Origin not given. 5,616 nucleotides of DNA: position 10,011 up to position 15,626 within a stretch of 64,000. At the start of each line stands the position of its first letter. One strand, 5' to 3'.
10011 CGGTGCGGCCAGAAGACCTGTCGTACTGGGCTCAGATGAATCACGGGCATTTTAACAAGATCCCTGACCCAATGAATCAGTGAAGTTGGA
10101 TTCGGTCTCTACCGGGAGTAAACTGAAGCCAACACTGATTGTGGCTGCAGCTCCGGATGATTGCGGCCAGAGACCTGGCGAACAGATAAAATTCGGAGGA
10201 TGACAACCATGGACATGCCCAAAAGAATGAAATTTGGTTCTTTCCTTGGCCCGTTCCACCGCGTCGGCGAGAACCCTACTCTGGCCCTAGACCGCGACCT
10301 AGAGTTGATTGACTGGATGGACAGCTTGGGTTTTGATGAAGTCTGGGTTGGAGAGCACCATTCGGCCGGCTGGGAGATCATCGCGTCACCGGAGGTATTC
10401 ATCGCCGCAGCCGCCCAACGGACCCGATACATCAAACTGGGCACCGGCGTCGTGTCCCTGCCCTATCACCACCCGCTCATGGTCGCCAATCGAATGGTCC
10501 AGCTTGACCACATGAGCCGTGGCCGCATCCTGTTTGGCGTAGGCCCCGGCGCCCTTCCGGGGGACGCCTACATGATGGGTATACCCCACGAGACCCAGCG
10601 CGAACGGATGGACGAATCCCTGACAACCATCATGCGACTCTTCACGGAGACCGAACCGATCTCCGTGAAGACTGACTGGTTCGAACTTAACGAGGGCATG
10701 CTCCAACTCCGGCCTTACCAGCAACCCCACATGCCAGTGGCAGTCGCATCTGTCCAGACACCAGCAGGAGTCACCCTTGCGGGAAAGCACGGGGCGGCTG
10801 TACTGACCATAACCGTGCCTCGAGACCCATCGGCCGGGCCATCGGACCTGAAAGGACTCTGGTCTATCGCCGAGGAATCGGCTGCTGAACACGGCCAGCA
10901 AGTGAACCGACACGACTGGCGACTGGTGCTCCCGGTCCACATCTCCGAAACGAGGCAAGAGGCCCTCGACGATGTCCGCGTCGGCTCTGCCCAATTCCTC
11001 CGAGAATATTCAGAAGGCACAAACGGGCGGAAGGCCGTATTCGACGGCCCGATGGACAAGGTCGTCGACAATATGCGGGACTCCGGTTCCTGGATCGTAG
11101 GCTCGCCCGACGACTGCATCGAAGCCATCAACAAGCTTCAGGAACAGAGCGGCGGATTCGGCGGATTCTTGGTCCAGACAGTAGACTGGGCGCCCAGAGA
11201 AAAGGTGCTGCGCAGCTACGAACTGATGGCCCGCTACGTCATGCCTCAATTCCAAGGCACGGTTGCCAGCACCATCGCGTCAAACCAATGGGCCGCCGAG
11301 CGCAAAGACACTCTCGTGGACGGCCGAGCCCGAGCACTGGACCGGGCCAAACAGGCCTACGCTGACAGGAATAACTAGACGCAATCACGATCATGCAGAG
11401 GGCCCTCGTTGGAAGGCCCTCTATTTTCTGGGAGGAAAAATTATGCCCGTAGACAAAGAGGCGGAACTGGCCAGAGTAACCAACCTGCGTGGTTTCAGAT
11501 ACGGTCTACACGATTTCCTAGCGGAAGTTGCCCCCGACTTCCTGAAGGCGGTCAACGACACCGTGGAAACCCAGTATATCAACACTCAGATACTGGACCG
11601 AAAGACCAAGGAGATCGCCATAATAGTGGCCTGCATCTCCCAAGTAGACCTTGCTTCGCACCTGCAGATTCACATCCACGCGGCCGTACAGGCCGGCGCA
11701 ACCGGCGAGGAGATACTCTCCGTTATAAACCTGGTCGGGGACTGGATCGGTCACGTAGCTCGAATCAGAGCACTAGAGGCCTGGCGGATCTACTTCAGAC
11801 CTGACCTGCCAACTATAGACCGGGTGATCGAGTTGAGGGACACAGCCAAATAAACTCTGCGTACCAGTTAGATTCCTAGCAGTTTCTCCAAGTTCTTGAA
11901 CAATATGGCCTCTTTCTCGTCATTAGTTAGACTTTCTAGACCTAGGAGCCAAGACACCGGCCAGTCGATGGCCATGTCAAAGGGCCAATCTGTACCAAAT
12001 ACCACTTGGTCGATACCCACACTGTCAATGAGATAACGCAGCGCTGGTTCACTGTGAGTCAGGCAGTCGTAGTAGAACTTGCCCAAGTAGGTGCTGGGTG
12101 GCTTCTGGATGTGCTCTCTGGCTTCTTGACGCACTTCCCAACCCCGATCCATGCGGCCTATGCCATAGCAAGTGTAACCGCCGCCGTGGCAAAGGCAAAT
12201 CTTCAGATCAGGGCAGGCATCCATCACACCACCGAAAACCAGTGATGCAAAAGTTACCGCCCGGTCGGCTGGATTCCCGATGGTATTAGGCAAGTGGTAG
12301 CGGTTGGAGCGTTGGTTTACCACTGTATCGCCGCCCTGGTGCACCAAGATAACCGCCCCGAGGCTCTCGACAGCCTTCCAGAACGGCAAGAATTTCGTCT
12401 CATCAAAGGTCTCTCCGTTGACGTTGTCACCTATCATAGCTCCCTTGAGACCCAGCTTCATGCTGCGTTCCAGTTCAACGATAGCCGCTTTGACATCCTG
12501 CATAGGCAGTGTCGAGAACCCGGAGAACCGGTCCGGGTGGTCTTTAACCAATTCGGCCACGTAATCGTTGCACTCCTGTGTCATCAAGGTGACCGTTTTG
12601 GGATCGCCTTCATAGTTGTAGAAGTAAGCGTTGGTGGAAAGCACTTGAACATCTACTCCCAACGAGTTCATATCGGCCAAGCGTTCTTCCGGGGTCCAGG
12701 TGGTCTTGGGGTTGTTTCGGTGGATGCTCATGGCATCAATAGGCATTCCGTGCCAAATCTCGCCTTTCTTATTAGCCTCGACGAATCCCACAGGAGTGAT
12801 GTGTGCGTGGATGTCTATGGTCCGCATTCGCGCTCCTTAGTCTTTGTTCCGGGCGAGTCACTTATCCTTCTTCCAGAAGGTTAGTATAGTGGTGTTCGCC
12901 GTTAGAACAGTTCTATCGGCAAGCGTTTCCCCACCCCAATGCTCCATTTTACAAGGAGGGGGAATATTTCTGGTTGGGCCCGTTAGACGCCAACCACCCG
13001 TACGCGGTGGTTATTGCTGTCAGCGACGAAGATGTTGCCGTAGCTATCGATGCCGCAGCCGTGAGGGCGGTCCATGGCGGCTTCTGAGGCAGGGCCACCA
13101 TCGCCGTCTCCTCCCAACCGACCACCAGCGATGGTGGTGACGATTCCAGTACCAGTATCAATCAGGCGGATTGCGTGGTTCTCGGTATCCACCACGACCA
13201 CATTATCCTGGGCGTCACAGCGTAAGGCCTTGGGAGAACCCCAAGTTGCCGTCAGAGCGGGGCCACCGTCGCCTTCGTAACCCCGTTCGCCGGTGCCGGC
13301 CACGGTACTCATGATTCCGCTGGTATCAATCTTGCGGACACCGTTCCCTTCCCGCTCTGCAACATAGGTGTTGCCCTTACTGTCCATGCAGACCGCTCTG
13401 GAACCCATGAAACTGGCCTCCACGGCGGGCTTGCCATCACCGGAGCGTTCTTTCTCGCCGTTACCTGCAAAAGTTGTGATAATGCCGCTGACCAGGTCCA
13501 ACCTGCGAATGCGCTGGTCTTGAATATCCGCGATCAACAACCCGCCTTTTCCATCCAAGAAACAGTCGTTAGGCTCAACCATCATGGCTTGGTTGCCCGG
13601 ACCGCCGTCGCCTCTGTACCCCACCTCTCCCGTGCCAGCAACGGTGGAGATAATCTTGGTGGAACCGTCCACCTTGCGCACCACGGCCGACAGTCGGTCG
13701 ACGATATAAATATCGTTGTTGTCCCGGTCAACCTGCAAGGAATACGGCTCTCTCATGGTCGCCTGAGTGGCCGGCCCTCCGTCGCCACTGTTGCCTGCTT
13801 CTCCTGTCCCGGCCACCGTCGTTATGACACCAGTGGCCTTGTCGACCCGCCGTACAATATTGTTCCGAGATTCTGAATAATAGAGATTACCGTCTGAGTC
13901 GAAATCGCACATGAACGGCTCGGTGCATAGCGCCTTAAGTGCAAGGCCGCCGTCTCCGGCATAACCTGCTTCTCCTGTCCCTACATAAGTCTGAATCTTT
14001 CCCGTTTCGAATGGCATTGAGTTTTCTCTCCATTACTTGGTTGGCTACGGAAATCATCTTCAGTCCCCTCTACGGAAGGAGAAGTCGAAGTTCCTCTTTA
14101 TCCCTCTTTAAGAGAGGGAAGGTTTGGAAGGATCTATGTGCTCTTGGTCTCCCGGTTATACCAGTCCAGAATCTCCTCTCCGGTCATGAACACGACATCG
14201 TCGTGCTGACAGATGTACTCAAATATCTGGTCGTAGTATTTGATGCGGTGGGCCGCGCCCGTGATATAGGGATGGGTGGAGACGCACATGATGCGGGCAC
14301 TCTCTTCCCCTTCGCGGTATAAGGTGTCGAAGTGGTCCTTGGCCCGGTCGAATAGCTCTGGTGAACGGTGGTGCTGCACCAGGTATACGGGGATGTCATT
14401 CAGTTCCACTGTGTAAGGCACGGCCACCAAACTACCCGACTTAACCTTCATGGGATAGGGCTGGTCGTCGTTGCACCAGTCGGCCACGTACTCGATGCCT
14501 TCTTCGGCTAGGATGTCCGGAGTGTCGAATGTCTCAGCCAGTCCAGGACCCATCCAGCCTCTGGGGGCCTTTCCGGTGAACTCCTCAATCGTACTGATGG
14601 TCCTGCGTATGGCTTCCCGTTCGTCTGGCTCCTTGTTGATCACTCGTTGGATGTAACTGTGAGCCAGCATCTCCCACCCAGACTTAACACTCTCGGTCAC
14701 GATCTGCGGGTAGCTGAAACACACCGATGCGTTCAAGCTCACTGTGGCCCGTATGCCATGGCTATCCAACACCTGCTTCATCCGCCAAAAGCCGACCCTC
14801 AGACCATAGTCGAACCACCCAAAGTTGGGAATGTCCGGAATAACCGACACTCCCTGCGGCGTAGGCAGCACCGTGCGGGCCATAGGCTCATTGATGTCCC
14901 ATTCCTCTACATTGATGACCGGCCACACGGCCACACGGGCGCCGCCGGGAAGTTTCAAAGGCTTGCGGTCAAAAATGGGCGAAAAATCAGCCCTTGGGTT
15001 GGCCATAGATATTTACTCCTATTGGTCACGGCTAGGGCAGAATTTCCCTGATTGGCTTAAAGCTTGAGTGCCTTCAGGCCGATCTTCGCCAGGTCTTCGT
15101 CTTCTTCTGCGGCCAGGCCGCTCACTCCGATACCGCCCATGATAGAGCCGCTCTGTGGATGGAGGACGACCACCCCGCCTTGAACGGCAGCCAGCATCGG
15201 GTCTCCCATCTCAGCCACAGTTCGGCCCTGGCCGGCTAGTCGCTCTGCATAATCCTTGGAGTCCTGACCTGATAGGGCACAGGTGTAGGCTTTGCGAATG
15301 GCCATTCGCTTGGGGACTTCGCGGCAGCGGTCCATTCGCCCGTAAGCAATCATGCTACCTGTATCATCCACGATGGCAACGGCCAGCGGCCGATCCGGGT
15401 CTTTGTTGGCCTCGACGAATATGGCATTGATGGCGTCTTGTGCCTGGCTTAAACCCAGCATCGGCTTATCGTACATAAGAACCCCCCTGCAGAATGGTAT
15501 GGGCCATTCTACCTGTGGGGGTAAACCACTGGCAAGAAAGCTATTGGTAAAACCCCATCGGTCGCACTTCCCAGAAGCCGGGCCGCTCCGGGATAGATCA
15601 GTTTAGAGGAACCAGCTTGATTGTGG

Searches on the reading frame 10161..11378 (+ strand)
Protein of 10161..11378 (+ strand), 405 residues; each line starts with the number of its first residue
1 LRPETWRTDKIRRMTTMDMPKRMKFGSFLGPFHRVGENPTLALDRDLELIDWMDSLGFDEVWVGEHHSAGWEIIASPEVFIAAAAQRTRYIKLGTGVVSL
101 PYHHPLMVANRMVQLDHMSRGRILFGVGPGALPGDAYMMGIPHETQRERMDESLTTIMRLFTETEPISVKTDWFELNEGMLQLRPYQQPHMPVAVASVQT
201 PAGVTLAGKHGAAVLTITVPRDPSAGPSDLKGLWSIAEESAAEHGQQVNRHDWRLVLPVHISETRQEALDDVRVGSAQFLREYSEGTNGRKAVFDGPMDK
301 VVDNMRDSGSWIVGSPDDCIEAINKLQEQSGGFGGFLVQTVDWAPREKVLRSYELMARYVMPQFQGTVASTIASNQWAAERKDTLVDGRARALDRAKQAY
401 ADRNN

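Call 85: search_protein_families(library=pfam, proteins=[window:10161-11378:+], max_evalue=0.0001)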
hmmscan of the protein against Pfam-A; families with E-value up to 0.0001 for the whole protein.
window:10161-11378:+ (405 aa): 1 family
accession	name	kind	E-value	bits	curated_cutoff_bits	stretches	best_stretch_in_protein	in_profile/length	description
PF00296.26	Bac_luciferase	-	3.2e-50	171.7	27.9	1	23-328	1-309/314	Luciferase-like monooxygenase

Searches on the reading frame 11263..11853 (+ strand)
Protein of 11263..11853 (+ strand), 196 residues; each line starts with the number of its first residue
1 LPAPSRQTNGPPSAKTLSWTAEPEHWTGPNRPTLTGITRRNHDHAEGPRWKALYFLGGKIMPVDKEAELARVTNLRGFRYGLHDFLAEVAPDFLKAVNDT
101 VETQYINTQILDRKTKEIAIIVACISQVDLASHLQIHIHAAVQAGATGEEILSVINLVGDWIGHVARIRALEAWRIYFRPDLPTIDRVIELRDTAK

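Call 85: search_protein_families(library=pfam, proteins=[window:11263-11853:+], max_evalue=0.0001)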
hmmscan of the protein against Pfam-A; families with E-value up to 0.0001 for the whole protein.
window:11263-11853:+ (196 aa): 1 family
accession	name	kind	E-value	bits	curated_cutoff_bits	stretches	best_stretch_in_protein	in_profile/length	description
PF02627.25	CMD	-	7.9e-07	29.4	23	1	91-171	1-79/84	Carboxymuconolactone decarboxylase family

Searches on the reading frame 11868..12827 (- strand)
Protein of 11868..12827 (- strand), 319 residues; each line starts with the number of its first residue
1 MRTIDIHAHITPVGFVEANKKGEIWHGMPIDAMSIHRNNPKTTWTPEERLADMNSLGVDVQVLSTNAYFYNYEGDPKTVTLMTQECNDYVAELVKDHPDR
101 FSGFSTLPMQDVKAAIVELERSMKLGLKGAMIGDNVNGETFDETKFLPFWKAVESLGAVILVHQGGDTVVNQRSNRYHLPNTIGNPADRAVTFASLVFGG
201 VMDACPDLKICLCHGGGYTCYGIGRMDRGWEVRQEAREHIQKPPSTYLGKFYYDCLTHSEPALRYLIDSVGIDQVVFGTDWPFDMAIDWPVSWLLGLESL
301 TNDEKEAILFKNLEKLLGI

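Call 86: search_protein_families(library=pfam, proteins=[window:11868-12827:-], max_evalue=0.0001)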
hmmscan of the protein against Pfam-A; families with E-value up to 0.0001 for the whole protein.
window:11868-12827:- (319 aa): 1 family
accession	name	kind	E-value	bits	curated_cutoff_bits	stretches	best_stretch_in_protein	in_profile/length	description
PF04909.20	Amidohydro_2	-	3e-43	149.1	26.4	1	4-319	1-289/289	Amidohydrolase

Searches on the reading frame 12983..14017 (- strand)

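Call 86: search_protein_families(library=pfam, proteins=[window:12983-14017:-], max_evalue=0.0001)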
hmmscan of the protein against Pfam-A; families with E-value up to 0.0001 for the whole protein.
window:12983-14017:- (344 aa): 2 families
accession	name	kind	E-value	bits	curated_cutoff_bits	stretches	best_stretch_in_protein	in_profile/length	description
PF25021.1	TEN_NHL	-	2.8e-24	86.2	27.1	1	188-242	126-178/357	Teneurin NHL domain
PF01436.27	NHL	-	4.4e-11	42.7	20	1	316-341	2-27/28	NHL repeat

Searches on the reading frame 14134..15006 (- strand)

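Call 86: search_protein_families(library=pfam, proteins=[window:14134-15006:-], max_evalue=0.0001)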
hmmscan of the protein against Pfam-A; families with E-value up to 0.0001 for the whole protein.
window:14134-15006:- (290 aa): 1 family
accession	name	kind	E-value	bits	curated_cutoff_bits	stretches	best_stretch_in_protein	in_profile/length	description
PF01522.26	Polysacc_deac_1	-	1.9e-09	38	23.1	1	65-174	13-124/124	Polysaccharide deacetylase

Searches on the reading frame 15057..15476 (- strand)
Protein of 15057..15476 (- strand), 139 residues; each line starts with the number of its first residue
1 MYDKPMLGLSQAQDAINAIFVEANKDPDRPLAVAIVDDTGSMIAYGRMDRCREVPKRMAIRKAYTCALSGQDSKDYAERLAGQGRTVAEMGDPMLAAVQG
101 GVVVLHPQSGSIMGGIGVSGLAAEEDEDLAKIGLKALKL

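Call 86: search_protein_families(library=pfam, proteins=[window:15057-15476:-], max_evalue=0.0001)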
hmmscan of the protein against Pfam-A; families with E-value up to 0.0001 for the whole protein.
window:15057-15476:- (139 aa): 1 family
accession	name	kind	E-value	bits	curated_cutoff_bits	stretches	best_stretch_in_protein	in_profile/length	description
PF03928.20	HbpS-like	-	1.7e-23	83.5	25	1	8-134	2-127/128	Haem degrading protein HbpS-like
